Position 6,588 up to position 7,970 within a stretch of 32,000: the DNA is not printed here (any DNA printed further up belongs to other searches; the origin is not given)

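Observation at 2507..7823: Two catalytic KS domains, each with a differently degenerated partner, one pair covalently fused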

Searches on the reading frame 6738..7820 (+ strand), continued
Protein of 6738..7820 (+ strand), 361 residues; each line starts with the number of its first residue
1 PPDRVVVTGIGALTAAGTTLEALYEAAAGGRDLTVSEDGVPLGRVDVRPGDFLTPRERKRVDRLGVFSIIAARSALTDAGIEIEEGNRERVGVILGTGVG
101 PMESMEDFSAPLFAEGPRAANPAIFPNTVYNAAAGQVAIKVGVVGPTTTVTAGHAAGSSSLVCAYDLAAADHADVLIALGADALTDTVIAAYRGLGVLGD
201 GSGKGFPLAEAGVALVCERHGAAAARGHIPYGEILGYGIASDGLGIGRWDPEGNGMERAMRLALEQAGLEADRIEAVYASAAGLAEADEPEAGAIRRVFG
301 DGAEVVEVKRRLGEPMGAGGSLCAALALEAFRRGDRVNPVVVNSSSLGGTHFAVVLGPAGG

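Call 82: find_encoding_contigs(protein=P0249, flank=10000, max_places=1)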
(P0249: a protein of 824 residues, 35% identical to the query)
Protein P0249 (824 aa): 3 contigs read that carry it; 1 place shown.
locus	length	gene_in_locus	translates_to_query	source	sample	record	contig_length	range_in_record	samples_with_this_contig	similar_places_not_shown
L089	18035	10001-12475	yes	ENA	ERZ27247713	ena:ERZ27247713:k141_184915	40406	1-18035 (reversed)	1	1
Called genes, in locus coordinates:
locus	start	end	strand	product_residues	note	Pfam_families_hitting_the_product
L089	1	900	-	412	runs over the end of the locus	PF00109:ketoacyl-synt, PF02801:Ketoacyl-synt_C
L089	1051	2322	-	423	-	PF00109:ketoacyl-synt, PF02801:Ketoacyl-synt_C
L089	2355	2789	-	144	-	PF00027:cNMP_binding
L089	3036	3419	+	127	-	PF00190:Cupin_1 (weak), PF02311:AraC_binding, PF07883:Cupin_2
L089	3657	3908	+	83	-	PF00550:PP-binding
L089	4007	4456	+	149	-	PF10604:Polyketide_cyc2, PF03364:Polyketide_cyc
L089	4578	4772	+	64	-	PF08369:PCP_red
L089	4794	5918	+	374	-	PF06500:FrsA-like, PF01738:DLH, PF12146:Hydrolase_4, PF00561:Abhydrolase_1 (weak), PF12697:Abhydrolase_6, PF00326:Peptidase_S9 (weak), PF12740:PETase (weak), PF12146:Hydrolase_4 (weak), +1 more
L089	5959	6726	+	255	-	PF00106:adh_short, PF08659:KR, PF13460:NAD_binding_10 (weak), PF13561:adh_short_C2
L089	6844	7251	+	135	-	PF00550:PP-binding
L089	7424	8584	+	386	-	PF00109:ketoacyl-synt, PF02801:Ketoacyl-synt_C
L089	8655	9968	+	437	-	PF00109:ketoacyl-synt, PF02801:Ketoacyl-synt_C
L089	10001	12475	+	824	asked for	PF00109:ketoacyl-synt, PF00108:Thiolase_N (faint), PF02801:Ketoacyl-synt_C, PF00109:ketoacyl-synt, PF02801:Ketoacyl-synt_C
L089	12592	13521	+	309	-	PF00698:Acyl_transf_1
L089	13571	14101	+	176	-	-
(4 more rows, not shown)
